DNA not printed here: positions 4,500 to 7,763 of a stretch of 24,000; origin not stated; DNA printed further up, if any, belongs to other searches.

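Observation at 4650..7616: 988-aa primase-polymerase (AEP) + SF2 DEAH helicase + unknown-domain fusion as the main cargo of a tRNA islet: candidate uncharacterised defence/conflict effector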

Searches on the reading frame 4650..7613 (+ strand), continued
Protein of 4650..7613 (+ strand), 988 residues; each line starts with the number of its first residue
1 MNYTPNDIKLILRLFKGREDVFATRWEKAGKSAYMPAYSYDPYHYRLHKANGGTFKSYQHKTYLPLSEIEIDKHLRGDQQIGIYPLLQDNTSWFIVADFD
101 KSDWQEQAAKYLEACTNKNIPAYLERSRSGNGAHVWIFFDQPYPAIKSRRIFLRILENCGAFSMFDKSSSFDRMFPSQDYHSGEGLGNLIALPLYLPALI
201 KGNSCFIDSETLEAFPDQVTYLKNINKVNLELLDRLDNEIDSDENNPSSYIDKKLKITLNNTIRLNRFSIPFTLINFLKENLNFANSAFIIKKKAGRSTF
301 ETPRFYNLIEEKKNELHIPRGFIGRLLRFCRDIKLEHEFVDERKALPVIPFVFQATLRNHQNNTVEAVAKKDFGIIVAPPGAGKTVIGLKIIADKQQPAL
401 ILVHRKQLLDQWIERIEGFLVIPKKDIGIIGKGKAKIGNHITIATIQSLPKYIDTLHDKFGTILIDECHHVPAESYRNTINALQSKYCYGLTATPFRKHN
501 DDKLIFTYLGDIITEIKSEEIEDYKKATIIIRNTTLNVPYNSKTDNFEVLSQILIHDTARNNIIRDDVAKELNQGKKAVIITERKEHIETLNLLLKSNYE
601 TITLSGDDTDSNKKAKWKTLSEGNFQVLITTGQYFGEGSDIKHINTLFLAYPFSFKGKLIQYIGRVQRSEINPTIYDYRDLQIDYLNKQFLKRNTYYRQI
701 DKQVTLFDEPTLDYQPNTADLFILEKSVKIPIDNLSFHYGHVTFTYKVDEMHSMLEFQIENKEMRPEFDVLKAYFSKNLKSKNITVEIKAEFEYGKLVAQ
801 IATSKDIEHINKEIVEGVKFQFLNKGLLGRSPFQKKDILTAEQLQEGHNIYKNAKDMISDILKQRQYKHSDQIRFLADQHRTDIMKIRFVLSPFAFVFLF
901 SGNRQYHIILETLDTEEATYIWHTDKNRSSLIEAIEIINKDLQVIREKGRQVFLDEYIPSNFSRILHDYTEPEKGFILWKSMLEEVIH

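Call 48: search_solved_structures(query=window:4650-7613:+, max_evalue=0.001)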
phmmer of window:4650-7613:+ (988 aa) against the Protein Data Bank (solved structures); distinct sequences matched with E-value up to 0.001: 17.
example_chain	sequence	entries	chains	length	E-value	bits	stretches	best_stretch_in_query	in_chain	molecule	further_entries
6p4f_A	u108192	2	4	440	7.5e-25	90.2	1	332-522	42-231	DNA-dependent ATPase XPBII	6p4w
5tnu_A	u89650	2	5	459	8.4e-25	90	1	332-522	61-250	DNA-dependent ATPase XPBII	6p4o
6p66_A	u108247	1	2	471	3.2e-15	58.3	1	338-520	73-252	DNA repair protein RAD25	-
2fwr_A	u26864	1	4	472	3.2e-15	58.3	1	338-520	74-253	DNA repair protein RAD25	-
2fz4_A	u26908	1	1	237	7.3e-15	57.1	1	338-497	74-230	DNA repair protein RAD25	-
7nqd_A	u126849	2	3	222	3.7e-13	51.5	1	6-242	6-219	TPR_REGION domain-containing protein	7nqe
7nqf_A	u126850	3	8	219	6e-13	50.8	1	6-240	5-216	TPR_REGION domain-containing protein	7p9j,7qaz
2oca_A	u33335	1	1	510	3.3e-10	41.7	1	407-682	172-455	ATP-dependent DNA helicase uvsW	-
6jde_B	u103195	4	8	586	8.8e-08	33.7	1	356-500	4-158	Putative DNA repair helicase RadD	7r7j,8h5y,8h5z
5of4_A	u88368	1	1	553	4.3e-06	28.1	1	357-505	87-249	TFIIH basal transcription factor complex helicase XPB subunit,XPB,TFIIH basal transcriptio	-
8ebt_A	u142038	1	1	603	5e-06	27.9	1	356-505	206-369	General transcription and DNA repair factor IIH helicase subunit XPB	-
6nmi_A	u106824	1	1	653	6e-06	27.6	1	357-505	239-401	General transcription and DNA repair factor IIH helicase subunit XPB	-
8bvw_0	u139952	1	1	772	7.8e-06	27.2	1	356-505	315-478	General transcription and DNA repair factor IIH helicase subunit XPB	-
29vf_0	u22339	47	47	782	8e-06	27.2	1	357-505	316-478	General transcription and DNA repair factor IIH helicase subunit XPB | TFIIH basal transcription factor complex helicase XPB subunit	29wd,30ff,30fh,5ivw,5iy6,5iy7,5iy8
28jm_A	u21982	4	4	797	8.2e-06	27.2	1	357-505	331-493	General transcription and DNA repair factor IIH helicase subunit XPB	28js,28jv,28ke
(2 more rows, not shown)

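Call 74: search_protein_families(library=pfam, alignment_id=A2, max_evalue=0.0001)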
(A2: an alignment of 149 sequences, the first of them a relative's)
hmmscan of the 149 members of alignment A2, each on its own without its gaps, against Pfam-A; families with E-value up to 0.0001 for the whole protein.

A. member 1, L001:9008-9805:- (266 aa): 0 families

B. families by the number of members that match (of 149 scanned): 132 families (the first 25 are shown)
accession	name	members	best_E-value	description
PF08843.17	AbiEii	14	1.6e-42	Nucleotidyl transferase AbiEii toxin, Type IV TA system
PF02661.23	Fic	13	7.4e-19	Fic/DOC family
PF19570.5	DUF6088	5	1.4e-55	Family of unknown function (DUF6088)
PF13749.12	HATPase_c_4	4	6.1e-26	Putative ATP-dependent DNA helicase recG C-terminal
PF00589.27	Phage_integrase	4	2.9e-23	Phage integrase family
PF06250.17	YhcG_C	3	1.6e-58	YhcG PDDEXK nuclease domain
PF13635.12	DUF4143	3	3.6e-52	Domain of unknown function (DUF4143)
PF13173.12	AAA_14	3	5.1e-29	AAA domain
PF04326.19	SLFN_AlbA_2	3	1.1e-25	Schlafen, AlbA_2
PF17293.8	Arm-DNA-bind_5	3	2.5e-17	Arm DNA-binding domain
PF13102.12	Phage_int_SAM_5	3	2.8e-16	Phage integrase SAM-like domain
PF05534.18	HicB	3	2.8e-15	HicB family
PF13310.11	Virulence_RhuM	2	4.7e-114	Virulence protein RhuM family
PF22105.2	DUF6943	2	2.1e-56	Family of unknown function (DUF6943)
PF12631.12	MnmE_helical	2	5.6e-56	MnmE helical domain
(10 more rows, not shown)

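Call 75: search_protein_families(library=padloc, alignment_id=A2, max_evalue=0.00001)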
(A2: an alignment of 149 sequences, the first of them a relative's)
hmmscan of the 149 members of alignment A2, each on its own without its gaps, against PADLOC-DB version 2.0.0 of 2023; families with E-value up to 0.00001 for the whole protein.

A. member 1, L001:9008-9805:- (266 aa): 17 families
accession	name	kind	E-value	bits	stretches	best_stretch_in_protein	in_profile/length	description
PDLC02267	AbiEi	-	5.5e-94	312.3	1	11-262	2-251/252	AbiEi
PDLC02269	AbiEi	-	5.6e-27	92.6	1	25-250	8-235/251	AbiEi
PDLC02276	AbiEi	-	1.8e-26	91.3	1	26-259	14-260/270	AbiEi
PDLC02287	AbiEi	-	2.5e-22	77.7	1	25-252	8-237/253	AbiEi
PDLC02271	AbiEi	-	8.7e-20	69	1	69-251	72-257/263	AbiEi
PDLC02270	AbiEi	-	2.6e-18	64.1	1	54-249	47-251/265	AbiEi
PDLC02225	AbiEi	-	4.1e-13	47.5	1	48-193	33-180/198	AbiEi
PDLC02266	AbiEi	-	5.1e-12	43.7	1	87-256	86-255/258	AbiEi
PDLC02265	AbiEi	-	9.8e-12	43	1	48-196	30-186/198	AbiEi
PDLC02283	AbiEi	-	6.2e-11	40.4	1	48-192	33-185/201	AbiEi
PDLC02275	AbiEi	-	7.1e-09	34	1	47-194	25-172/184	AbiEi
PDLC02282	AbiEi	-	7.3e-09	33.3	1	88-256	87-257/260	AbiEi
PDLC02272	AbiEi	-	8.4e-09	33.5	1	24-209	10-197/200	AbiEi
PDLC02241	AbiEi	-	3.8e-08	31.4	1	31-208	13-196/199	AbiEi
PDLC02237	AbiEi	-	2.2e-06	25.5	0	77-118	84-125/285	AbiEi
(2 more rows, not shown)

B. families by the number of members that match (of 149 scanned): 318 families (the first 25 are shown)
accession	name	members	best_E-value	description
PDLC03963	SoFic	12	3.4e-116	-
PDLC04836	PDC-S04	11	4.1e-18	-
PDLC02307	AbiEii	11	7.7e-18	AbiEii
PDLC04837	PDC-S04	11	1.3e-17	-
PDLC04840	PDC-S04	11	1.6e-15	-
PDLC04966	PDC-S24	10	5.3e-197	-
PDLC02267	AbiEi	10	5.8e-96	AbiEi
PDLC02304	AbiEii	10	2e-28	AbiEii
PDLC02303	AbiEii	10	6.2e-14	AbiEii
PDLC02294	AbiEii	9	3e-107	AbiEii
PDLC04839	PDC-S04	9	6.9e-15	-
PDLC02292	AbiEii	8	6.3e-86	AbiEii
PDLC02305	AbiEii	8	4e-36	AbiEii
PDLC02269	AbiEi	8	1.2e-28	AbiEi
PDLC02276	AbiEi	8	1.5e-27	AbiEi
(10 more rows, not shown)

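Call 98: search_dna_similar(query=window:4650-7613:+, collection=phages, mode=protein, max_rows=15)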
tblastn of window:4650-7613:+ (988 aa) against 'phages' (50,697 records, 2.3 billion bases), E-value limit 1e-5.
Records with a match: 2985; places in all: 2985; records where one place covers at least 80% of the query: 0.
Best place of each record, by identity: <60% 2985.
By first word of the organism name: Escherichia 546; Mycobacterium 397; Vibrio 393; Staphylococcus 305; Salmonella 282; Streptococcus 233; Klebsiella 90; Synechococcus 69; Shigella 69; Aeromonas 52; and 65 more.
By host as written in the record: - 585; Mycobacterium smegmatis mc2 155 297; Escherichia coli 238; Staphylococcus aureus 107; Streptococcus thermophilus 102; Mycobacterium smegmatis mc#155 67; Erwinia amylovora 44; Salmonella enterica subsp. enterica serovar Enteritidis PT1 39; and 555 more.
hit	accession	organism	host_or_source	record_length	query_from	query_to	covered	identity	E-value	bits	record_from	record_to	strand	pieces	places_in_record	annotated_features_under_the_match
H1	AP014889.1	Vibrio phage VCPH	Vibrio harveyi AB 490822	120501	252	677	43%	25.8%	8e-17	92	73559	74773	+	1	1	g115: DNA helicase, phage-associated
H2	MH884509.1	Bacillus phage vB_BboS-125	Bacillus bogoriensis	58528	255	704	46%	22.8%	7e-16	89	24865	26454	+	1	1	helicase | hypothetical protein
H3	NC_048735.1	Bacillus phage vB_BboS-125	Bacillus bogoriensis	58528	255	704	46%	22.8%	7e-16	89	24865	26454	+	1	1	helicase | Holliday junction resolvase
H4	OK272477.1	Escherichia phage JLBYU43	Escherichia coli K-12 MG1655 del ...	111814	335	779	45%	23.1%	1e-11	76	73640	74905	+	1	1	putative ATP-dependent helicase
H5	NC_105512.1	Escherichia phage JLBYU43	Escherichia coli K-12 MG1655 del ...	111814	335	779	45%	23.1%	1e-11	76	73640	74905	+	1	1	putative ATP-dependent helicase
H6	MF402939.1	Escherichia phage OSYSP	Escherichia coli O157:H7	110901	335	779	45%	23.1%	2e-11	75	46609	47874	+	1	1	putative ATP-dependent helicase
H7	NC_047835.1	Escherichia phage OSYSP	Escherichia coli O157:H7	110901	335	779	45%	23.1%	2e-11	75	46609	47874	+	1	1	putative ATP-dependent helicase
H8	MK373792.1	Escherichia phage vB_EcoS_VAH1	Escherichia coli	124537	335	779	45%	23.1%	4e-7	80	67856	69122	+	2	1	putative helicase | hypothetical protein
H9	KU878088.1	Bacillus phage AR9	Bacillus subtilis subsp. subtilis 168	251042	308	708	41%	25.6%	1e-6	59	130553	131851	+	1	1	DNA/RNA helicase of superfamily II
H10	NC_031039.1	Bacillus phage AR9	Bacillus subtilis subsp. subtilis 168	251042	308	708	41%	25.6%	1e-6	59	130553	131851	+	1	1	DNA/RNA helicase of superfamily II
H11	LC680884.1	Bacillus phage PBS1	Bacillus subtilis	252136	308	708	41%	25.6%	1e-6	59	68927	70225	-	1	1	hypothetical protein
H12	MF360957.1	Bacillus phage PBS1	Bacillus subtilis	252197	308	708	41%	25.6%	1e-6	59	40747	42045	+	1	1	44: DNA helicase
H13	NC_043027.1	Bacillus phage PBS1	Bacillus subtilis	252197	308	708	41%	25.6%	1e-6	59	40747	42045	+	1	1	44: DNA helicase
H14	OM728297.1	Bacillus phage vB_BsuM-Goe21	Bacillus subtilis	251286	308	708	41%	25.6%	2e-6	59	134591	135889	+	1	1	hypothetical protein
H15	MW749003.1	Bacillus phage vB_BspM_Internexus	Bacillus sp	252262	308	708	41%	25.6%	2e-6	59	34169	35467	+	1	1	putative DNA/RNA helicase of superfamily II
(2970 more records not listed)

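Call 99: search_dna_similar(query=window:4650-7613:+, collection=plasmids, mode=protein, max_rows=25)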
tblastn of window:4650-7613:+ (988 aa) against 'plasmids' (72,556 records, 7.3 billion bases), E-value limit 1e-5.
Records with a match: 240; places in all: 253; records where one place covers at least 80% of the query: 0.
Best place of each record, by identity: <60% 240.
By first word of the organism name: Acinetobacter 13; Deinococcus 12; Escherichia 11; Sinorhizobium 10; Nostoc 10; Bacillus 8; Rhizobium 7; Halobacterium 7; Dinoroseobacter 6; Picosynechococcus 6; and 88 more.
By predicted mobility (MOB-suite, as given by PLSDB): non-mobilizable 150; conjugative 56; mobilizable 34.
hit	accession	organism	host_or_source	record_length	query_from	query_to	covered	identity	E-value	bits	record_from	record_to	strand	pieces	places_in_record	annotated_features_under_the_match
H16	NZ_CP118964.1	Acinetobacter lwoffii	Type strain bacterial culture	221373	2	700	71%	34.5%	7e-95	338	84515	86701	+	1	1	DEAD/DEAH box helicase family protein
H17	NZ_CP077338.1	Acinetobacter lwoffii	-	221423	2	700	71%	34.5%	7e-95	338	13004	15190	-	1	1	DEAD/DEAH box helicase family protein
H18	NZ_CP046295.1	Acinetobacter lwoffii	Homo sapiens,clinical isolate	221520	2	700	71%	34.5%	7e-95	338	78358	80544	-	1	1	DEAD/DEAH box helicase family protein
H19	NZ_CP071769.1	Acinetobacter towneri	porcine,cell culture,feces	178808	3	718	72%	33.6%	2e-90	361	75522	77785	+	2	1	none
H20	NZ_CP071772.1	Acinetobacter towneri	porcine,cell culture,feces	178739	3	718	72%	33.6%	2e-90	361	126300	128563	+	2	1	none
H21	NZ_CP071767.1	Acinetobacter towneri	porcine,cell culture,feces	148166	3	718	72%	33.6%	2e-90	361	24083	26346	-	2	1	none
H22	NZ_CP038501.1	Acinetobacter baumannii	Homo sapiens,blood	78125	2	718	73%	33.4%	2e-101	357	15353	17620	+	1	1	DEAD/DEAH box helicase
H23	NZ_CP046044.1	Acinetobacter towneri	swine,mixed culture,feces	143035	2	718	73%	33.4%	2e-101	357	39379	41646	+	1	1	DEAD/DEAH box helicase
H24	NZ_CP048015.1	Acinetobacter towneri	pig,single cell,feces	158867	2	718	73%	33.4%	2e-101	357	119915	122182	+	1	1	DEAD/DEAH box helicase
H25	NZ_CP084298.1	Acinetobacter baumannii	a feces sample of chicken origin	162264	2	718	73%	33.4%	2e-101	357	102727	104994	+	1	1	DEAD/DEAH box helicase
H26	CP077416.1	Acinetobacter junii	cell culture,soil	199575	15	700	69%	34.3%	4e-90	324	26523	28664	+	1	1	record has no annotation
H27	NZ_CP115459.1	Sphingobium yanoikuyae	cell culture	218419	4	700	71%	33.5%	2e-97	346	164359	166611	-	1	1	DEAD/DEAH box helicase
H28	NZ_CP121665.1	Rhizobium sp. CB3090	Gliricidia sp.,cell culture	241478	8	732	73%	32.2%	6e-98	347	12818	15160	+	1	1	DEAD/DEAH box helicase | tyrosine-type recombinase/integrase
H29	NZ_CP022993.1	Paraburkholderia aromaticivorans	-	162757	4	737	74%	31.3%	1e-92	331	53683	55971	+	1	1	DEAD/DEAH box helicase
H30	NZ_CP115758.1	Paracoccus sp. SCSIO 75233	cell culture,sediment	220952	2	700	71%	32.8%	8e-101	356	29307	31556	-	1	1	DEAD/DEAH box helicase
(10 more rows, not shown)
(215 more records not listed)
